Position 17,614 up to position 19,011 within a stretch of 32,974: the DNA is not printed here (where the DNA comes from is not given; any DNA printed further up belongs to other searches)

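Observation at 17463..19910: ACP followed directly by two tandem paralogous radical SAM enzymes with a shared CC-x5/6-C-x2-C C-terminal motif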

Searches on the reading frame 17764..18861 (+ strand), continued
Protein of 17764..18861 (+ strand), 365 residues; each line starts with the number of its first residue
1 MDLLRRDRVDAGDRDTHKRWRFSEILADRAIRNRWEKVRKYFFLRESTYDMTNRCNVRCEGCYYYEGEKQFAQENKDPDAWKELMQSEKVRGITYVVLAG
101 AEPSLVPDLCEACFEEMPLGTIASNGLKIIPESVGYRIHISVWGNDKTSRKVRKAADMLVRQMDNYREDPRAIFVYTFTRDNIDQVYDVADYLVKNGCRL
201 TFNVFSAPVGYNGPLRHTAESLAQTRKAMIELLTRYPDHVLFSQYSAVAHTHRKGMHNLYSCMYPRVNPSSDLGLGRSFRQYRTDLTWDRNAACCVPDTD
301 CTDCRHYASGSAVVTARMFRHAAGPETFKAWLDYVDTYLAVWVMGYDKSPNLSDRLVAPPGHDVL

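Call 38: search_solved_structures(query=A1, max_evalue=1, show_alignments=2)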
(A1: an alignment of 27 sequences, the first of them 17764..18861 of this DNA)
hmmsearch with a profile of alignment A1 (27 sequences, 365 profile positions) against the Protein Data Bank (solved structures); distinct sequences matched with E-value up to 1: 15.
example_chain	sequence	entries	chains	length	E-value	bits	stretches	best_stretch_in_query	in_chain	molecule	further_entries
6efn_A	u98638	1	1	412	2e-09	40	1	46-198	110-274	Sporulation killing factor maturation protein SkfB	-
5v1q_A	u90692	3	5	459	2.5e-05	26.5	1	54-125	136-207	Radical SAM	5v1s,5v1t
6c8v_A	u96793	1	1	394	0.00057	22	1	50-120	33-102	Coenzyme PQQ synthesis protein E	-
7tol_A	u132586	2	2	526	0.0007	21.7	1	49-129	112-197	glycerol dibiphytanyl glycerol tetraether - macrocyclic archaeol synthase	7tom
9dfu_A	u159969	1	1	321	0.00077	21.6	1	48-232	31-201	Radical SAM core domain-containing protein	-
6h8n_A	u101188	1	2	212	0.0012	21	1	134-200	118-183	Peptidoglycan-N-acetylmuramic acid deacetylase PdaC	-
6h8l_A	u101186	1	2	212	0.0012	21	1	134-200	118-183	Peptidoglycan-N-acetylmuramic acid deacetylase PdaC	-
9dfn_A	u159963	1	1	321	0.0022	20.1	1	48-232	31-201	Radical SAM core domain-containing protein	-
8wm2_A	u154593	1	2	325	0.053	15.6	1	25-134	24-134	Fe-S radical SAM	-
6kdd_A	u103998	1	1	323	0.23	13.4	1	176-265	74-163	Endoglucanase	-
9is4_1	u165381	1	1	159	0.27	13.2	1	155-242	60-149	PDZ domain-containing protein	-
7wzv_A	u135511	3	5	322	0.4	12.7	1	53-114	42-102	4Fe-4S cluster-binding domain-containing protein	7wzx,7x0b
9iox_G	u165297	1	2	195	0.45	12.5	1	155-242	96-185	PDZ domain-containing protein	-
7vob_C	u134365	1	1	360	0.81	11.7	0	53-135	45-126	Cytosylglucuronate decarboxylase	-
7voc_C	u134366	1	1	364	0.82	11.6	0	53-135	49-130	Cytosylglucuronate decarboxylase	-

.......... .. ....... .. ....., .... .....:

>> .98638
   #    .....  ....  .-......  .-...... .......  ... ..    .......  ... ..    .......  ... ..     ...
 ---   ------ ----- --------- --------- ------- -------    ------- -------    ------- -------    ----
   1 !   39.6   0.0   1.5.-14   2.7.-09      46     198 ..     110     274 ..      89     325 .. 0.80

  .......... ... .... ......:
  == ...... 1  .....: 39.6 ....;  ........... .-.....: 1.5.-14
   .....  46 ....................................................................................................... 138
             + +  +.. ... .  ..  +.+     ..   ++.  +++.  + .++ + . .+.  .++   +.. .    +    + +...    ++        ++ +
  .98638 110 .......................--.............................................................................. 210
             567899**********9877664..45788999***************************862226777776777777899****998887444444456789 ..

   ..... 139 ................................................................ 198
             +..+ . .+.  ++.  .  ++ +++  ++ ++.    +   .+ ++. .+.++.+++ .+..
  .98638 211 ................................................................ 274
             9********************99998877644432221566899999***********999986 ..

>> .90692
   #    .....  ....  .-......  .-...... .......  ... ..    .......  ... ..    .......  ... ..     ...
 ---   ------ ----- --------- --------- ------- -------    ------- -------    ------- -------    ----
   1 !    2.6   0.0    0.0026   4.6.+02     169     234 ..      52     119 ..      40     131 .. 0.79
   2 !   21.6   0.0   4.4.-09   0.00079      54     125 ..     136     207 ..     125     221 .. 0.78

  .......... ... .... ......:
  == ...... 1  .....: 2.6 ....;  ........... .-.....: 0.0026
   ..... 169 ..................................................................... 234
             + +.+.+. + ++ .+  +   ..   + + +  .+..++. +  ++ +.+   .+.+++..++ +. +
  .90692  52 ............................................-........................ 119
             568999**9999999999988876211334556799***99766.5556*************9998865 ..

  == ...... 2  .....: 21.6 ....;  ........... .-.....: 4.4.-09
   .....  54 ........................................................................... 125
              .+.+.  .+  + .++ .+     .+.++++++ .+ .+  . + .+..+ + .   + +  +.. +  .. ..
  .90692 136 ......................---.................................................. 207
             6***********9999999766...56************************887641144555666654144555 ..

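Call 42: fold_search(model_id=the predicted structure, library=pdb)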
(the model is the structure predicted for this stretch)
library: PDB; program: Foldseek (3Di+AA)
matches with E <= 10: 1200; with E <= 0.001: 14
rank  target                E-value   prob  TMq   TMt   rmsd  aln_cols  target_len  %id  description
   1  5v1s_B                3.4e-05  1.00  0.40  0.35  12.9       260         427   16  Crystal structure of Streptococcus suis SuiB bound to S-adenosylmethionine (released 2017-08-30)
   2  6c8v                  7.9e-05  1.00  0.34  0.39   4.8       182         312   18  X-ray structure of PqqE from Methylobacterium extorquens (released 2018-02-14)
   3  9dgw_A                1.3e-04  1.00  0.35  0.43   6.4       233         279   17  X-ray crystal structure of the Viperin-like enzyme from T. virens with bound CTP and SAM (released 2025-02-12)
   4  8wm2_A                1.5e-04  1.00  0.34  0.39   8.1       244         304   16  Crystal structure of AbmM (released 2024-10-09)
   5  9dgw_C                1.5e-04  1.00  0.39  0.49   4.9       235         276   15  X-ray crystal structure of the Viperin-like enzyme from T. virens with bound CTP and SAM (released 2025-02-12)
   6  9dfw_B                2.3e-04  1.00  0.34  0.41   6.5       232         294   17  X-ray crystal structure of an engineered Viperin-like enzyme from T. virens with bound CTP and SAM (released 2025-02-12)
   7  5wgg_A                2.5e-04  1.00  0.38  0.32   5.3       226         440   18  Structural Insights into Thioether Bond Formation in the Biosynthesis of Sactipeptides (released 2017-07-26)
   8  8hzy_B                3.4e-04  1.00  0.39  0.32   7.4       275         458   13  The crystal structure of a Radical SAM Enzyme DesII (released 2024-07-10)
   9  5vsl_A                3.5e-04  1.00  0.35  0.47   6.2       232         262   17  Crystal structure of viperin with bound [4Fe-4S] cluster and S-adenosylhomocysteine (SAH) (released 2017-06-14)
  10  6q2p_B                5.1e-04  1.00  0.37  0.44   6.0       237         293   16  Crystal structure of mouse viperin bound to cytidine triphosphate and S-adenosylhomocysteine (released 2020-01-22)
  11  6b4c_H                5.3e-04  1.00  0.38  0.51   5.1       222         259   14  Structure of Viperin from Trichoderma virens (released 2018-07-25)
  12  9dfn                  6.9e-04  1.00  0.39  0.48   4.9       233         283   16  X-ray crystal structure of the second viperin-like enzyme from Trichoderma virens with bound CTP and SAM (released 2025-02-19)
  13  6q2q_B                9.4e-04  1.00  0.38  0.46   4.8       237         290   18  Crystal structure of mouse viperin bound to uridine triphosphate and S-adenosylhomocysteine (released 2020-01-22)
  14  1tv7_B                9.9e-04  1.00  0.35  0.39   4.8       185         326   18  Structure of the S-adenosylmethionine dependent Enzyme MoaA (released 2004-08-31)
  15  7n7i_A                1.3e-03  1.00  0.36  0.45   5.6       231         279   14  X-ray crystal structure of Viperin-like enzyme from Trichoderma virens (released 2021-06-30)
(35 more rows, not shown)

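Call 44: list_cluster_members(proteins=[P0249, P0337, P0369, P0364, P0268, P0269, P0267, P0282, P0279, P0336])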
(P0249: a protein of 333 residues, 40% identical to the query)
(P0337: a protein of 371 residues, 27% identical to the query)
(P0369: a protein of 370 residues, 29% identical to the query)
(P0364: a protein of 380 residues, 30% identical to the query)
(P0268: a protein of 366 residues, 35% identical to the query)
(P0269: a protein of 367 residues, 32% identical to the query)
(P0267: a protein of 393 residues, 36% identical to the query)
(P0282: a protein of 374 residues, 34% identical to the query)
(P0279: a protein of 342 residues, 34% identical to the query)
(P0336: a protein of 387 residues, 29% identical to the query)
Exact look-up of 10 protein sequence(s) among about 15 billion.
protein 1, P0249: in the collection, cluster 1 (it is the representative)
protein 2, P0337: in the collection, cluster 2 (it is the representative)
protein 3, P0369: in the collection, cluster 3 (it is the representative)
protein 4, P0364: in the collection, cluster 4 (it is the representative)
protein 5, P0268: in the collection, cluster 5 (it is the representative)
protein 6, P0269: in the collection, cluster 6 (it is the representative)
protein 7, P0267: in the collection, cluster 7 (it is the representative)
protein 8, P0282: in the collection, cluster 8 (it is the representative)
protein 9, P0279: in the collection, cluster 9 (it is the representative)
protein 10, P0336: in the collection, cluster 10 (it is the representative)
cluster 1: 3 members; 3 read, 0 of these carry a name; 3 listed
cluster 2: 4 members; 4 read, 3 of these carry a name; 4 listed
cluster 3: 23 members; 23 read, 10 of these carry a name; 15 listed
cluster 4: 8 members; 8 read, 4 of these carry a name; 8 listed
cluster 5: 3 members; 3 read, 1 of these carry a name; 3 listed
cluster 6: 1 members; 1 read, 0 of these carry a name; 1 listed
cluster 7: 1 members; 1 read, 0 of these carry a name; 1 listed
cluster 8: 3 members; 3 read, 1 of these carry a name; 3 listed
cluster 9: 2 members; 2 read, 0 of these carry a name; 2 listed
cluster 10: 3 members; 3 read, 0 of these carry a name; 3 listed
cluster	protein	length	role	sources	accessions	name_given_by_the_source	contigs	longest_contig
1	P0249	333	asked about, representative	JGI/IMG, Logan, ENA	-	-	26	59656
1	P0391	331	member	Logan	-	-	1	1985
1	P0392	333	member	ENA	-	-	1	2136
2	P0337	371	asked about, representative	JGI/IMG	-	MoaA/NifB/PqqE/SkfB family radical SAM enzyme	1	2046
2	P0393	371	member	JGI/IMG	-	MoaA/NifB/PqqE/SkfB family radical SAM enzyme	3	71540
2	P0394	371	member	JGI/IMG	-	MoaA/NifB/PqqE/SkfB family radical SAM enzyme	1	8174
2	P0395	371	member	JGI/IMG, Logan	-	-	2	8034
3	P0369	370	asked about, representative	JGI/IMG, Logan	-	hypothetical protein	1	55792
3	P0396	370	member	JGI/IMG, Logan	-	hypothetical protein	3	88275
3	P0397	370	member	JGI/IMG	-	hypothetical protein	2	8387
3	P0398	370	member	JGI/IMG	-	hypothetical protein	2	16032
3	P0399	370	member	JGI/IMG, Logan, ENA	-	hypothetical protein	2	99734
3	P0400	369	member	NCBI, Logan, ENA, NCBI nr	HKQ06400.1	MAG TPA: radical SAM protein [Blastocatellia bacterium] | radical SAM protein [Blastocatellia bacterium]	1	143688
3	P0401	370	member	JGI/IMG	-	hypothetical protein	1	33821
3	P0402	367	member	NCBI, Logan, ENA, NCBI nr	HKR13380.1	MAG TPA: radical SAM protein [Pyrinomonadaceae bacterium] | radical SAM protein [Pyrinomonadaceae bacterium]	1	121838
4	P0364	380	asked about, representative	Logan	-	-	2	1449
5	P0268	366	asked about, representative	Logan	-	-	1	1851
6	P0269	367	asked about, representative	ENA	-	-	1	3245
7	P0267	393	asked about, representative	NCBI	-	-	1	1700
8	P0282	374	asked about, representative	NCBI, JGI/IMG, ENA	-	-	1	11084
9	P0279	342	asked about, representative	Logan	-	-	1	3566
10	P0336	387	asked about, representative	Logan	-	-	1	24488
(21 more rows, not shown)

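Call 46: find_homologous_proteins(query=A2, max_evalue=0.001)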
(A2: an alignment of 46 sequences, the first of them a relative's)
Query A2 (46 sequences) (333 aa, profile of the alignment): 1771 proteins with E <= 0.001 among 7892 candidates; the best 120 are listed.
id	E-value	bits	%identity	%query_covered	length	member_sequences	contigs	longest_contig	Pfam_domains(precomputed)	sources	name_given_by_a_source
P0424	5.9e-126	438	30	100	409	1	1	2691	-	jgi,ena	-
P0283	3.7e-124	432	30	90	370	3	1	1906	-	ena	-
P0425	7.5e-124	431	31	88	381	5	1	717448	-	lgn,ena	-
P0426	8.1e-124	431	33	82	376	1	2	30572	-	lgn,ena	-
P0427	2.5e-123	430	31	88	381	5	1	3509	-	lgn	-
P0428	8.2e-123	428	31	88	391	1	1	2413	-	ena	-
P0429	6.3e-122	425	31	93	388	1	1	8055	-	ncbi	-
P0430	1.5e-121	424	31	92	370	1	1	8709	-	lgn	-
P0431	1.9e-121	424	34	82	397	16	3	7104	-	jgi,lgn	jgi:hypothetical protein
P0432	2.6e-120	420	32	89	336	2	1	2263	-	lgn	-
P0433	3.9e-119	416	32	82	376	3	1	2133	-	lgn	-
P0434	4.3e-118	412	34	86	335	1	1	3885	-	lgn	-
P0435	1.3e-114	401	36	79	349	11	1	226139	-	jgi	jgi:MoaA/NifB/PqqE/SkfB family radical SAM enzyme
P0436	1.5e-114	401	34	88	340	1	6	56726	-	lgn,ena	-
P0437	1.6e-113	397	32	85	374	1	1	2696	-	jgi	jgi:hypothetical protein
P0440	4.1e-109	383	32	86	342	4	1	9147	PF04055.28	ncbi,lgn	ncbi:MAG: hypothetical protein RR715_07335 [Comamonas sp.]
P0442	2.1e-107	377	33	88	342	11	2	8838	PF04055.28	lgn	-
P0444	3.0e-105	370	29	94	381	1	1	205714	PF04055.28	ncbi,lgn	ncbi:MAG: radical SAM protein [Alphaproteobacteria bacterium]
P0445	1.7e-97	345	34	78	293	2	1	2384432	-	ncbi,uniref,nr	ncbi:hypothetical protein BXY66_2387 [Shimia isoporae]|uniref:MoaA/NifB/PqqE/SkfB family radical SAM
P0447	1.1e-93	332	44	99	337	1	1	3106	PF04055.28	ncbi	-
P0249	4.3e-91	324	100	100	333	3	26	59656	-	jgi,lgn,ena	-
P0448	8.6e-91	323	49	97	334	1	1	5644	-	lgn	-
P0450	1.5e-89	319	40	100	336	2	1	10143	PF04055.28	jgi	jgi:MoaA/NifB/PqqE/SkfB family radical SAM enzyme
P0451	1.6e-89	318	42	100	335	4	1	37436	PF04055.28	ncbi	-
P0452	1.6e-89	318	43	99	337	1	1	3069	PF04055.28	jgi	jgi:MoaA/NifB/PqqE/SkfB family radical SAM enzyme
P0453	2.1e-89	318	42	98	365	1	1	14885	PF04055.28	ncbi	-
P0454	4.0e-89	317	41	99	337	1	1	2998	PF04055.28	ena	-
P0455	1.2e-88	316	42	98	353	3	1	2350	PF04055.28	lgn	-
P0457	1.7e-88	315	44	99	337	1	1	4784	PF04055.28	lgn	-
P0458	1.9e-88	315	44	99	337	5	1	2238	PF04055.28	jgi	jgi:MoaA/NifB/PqqE/SkfB family radical SAM enzyme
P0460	3.5e-88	314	42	99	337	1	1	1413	PF04055.28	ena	-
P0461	3.6e-88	314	41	100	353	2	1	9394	PF04055.28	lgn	-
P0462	3.6e-88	314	42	99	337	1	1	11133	PF04055.28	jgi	jgi:MoaA/NifB/PqqE/SkfB family radical SAM enzyme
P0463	4.2e-88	314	42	99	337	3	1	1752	PF04055.28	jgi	-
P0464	4.6e-88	314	43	97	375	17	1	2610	PF04055.28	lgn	-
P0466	5.7e-88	313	43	99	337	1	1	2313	PF04055.28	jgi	jgi:MoaA/NifB/PqqE/SkfB family radical SAM enzyme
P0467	6.3e-88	313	40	97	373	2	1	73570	PF04055.28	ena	-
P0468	7.4e-88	313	42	100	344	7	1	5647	-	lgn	-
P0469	7.6e-88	313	43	99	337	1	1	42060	PF04055.28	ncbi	-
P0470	7.7e-88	313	43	97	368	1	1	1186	PF04055.28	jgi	jgi:MoaA/NifB/PqqE/SkfB family radical SAM enzyme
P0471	1.4e-87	312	43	97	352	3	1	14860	PF04055.28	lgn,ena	-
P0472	1.4e-87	312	44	96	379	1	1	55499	PF04055.28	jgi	jgi:hypothetical protein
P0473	1.5e-87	312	40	99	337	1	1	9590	PF04055.28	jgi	-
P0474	1.8e-87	312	45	99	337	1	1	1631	PF04055.28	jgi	jgi:MoaA/NifB/PqqE/SkfB family radical SAM enzyme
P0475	1.9e-87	312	47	100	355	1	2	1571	PF04055.28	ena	-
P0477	2.1e-87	311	41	99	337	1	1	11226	PF04055.28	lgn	-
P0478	2.3e-87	311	39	98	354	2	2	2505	PF04055.28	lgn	-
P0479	2.3e-87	311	41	97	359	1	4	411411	PF04055.28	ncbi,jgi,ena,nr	ncbi:MAG: radical SAM protein [Deltaproteobacteria bacterium HGW-Deltaproteobacteria-6]|jgi:MoaA/Nif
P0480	2.5e-87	311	44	96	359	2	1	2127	PF04055.28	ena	-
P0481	2.5e-87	311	43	97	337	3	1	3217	PF04055.28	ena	-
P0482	3.0e-87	311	41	99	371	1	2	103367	PF04055.28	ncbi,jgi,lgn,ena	-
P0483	3.1e-87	311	41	97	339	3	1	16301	PF04055.28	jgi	jgi:MoaA/NifB/PqqE/SkfB family radical SAM enzyme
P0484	3.3e-87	311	43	97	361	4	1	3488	PF04055.28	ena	-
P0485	3.6e-87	311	44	97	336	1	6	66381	PF04055.28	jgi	jgi:MoaA/NifB/PqqE/SkfB family radical SAM enzyme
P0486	3.7e-87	311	40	97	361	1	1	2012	PF04055.28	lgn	-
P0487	3.8e-87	311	42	99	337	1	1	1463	PF04055.28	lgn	-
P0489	4.7e-87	310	49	99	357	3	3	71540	-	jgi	jgi:MoaA/NifB/PqqE/SkfB family radical SAM enzyme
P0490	5.0e-87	310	42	98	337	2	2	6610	PF04055.28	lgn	-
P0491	5.5e-87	310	42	100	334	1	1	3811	PF04055.28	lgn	-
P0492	5.5e-87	310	40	97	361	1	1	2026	PF04055.28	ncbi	-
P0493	5.8e-87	310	41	97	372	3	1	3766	PF04055.28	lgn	-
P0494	6.0e-87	310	43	99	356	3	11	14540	-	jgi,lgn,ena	jgi:hypothetical protein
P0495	6.1e-87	310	45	98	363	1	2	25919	PF04055.28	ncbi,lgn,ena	-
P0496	6.6e-87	310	44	96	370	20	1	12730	PF04055.28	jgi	jgi:hypothetical protein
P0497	6.7e-87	310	40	97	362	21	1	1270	PF04055.28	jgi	jgi:MoaA/NifB/PqqE/SkfB family radical SAM enzyme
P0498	6.7e-87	310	41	94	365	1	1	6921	PF04055.28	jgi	jgi:MoaA/NifB/PqqE/SkfB family radical SAM enzyme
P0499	6.8e-87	310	46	97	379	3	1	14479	PF04055.28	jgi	jgi:MoaA/NifB/PqqE/SkfB family radical SAM enzyme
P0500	7.0e-87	310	45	98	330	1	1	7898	PF04055.28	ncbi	-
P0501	7.1e-87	310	41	96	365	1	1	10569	PF04055.28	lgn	-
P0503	7.8e-87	310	43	97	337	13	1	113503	PF04055.28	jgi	jgi:MoaA/NifB/PqqE/SkfB family radical SAM enzyme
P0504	8.1e-87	310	45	99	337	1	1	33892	PF04055.28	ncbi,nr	ncbi:MAG: radical SAM protein [Proteobacteria bacterium]|nr:radical SAM protein [Pseudomonadota bact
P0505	8.4e-87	310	43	99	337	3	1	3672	PF04055.28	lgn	-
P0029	9.3e-87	309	43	97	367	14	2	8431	PF04055.28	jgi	-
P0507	9.5e-87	309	41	97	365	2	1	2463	PF04055.28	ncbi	-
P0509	1.0e-86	309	44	97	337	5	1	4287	PF04055.28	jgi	jgi:MoaA/NifB/PqqE/SkfB family radical SAM enzyme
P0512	1.1e-86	309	41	99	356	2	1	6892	PF04055.28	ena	-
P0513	1.1e-86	309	42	99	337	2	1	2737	PF04055.28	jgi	jgi:MoaA/NifB/PqqE/SkfB family radical SAM enzyme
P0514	1.1e-86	309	44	99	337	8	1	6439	PF04055.28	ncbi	-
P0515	1.2e-86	309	46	100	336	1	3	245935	-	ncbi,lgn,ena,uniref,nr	ncbi:radical SAM protein [Reinekea marinisedimentorum]|uniref:MoaA/NifB/PqqE/SkfB family radical SAM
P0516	1.3e-86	309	44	96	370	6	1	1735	PF04055.28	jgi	jgi:hypothetical protein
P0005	1.3e-86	309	42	97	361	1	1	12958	PF04055.28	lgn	-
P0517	1.3e-86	309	41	99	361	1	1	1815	PF04055.28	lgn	-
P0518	1.3e-86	309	41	99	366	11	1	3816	PF04055.28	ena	-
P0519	1.4e-86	309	39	99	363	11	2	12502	PF04055.28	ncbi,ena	-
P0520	1.5e-86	309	42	96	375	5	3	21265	PF04055.28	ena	-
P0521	1.5e-86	309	43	100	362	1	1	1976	-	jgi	jgi:organic radical activating enzyme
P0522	1.6e-86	309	43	95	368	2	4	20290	PF04055.28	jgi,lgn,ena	-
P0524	1.6e-86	309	38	98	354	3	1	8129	PF04055.28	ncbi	-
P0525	1.6e-86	309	43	99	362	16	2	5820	PF04055.28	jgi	jgi:MoaA/NifB/PqqE/SkfB family radical SAM enzyme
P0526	1.6e-86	309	41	99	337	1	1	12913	PF04055.28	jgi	jgi:MoaA/NifB/PqqE/SkfB family radical SAM enzyme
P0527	1.7e-86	309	43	97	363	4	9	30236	PF04055.28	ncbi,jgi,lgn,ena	jgi:organic radical activating enzyme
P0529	1.7e-86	308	41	97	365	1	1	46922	PF04055.28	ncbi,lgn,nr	ncbi:MAG: radical SAM protein [Spirochaetes bacterium]|nr:radical SAM protein [Spirochaetota bacteri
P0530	1.7e-86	308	44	99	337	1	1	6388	PF04055.28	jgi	-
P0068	1.8e-86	308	40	97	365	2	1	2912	PF04055.28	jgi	-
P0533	1.8e-86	308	46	100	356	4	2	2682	PF04055.28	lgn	-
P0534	1.9e-86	308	44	97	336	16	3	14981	PF04055.28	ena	-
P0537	2.1e-86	308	45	100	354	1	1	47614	-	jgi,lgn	jgi:hypothetical protein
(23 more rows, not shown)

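Call 47: find_encoding_contigs(protein=P0515, flank=10000, max_places=2)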
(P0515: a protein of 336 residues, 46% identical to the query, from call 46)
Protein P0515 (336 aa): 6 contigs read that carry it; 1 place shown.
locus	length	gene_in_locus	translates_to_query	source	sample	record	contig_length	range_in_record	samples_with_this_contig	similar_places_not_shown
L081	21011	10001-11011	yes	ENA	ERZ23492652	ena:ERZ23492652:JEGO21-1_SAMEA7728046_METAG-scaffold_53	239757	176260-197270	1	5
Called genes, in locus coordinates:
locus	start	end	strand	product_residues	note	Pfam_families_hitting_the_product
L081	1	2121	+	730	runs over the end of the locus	-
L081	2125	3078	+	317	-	-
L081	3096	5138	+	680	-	PF03016:Exostosin_GT47 (weak), PF24785:RXYLT1_C (weak)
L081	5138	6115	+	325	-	-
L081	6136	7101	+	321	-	PF00534:Glycos_transf_1 (faint)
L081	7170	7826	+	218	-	-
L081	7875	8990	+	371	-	PF01370:Epimerase, PF04321:RmlD_sub_bind (weak), PF16363:GDP_Man_Dehyd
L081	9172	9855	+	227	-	-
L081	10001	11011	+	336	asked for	-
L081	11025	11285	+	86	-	PF00550:PP-binding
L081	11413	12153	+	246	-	PF00685:Sulfotransfer_1, PF13469:Sulfotransfer_3 (faint)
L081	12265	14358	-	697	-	-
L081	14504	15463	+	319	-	PF01370:Epimerase, PF16363:GDP_Man_Dehyd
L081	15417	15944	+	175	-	PF00293:NUDIX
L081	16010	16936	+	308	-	-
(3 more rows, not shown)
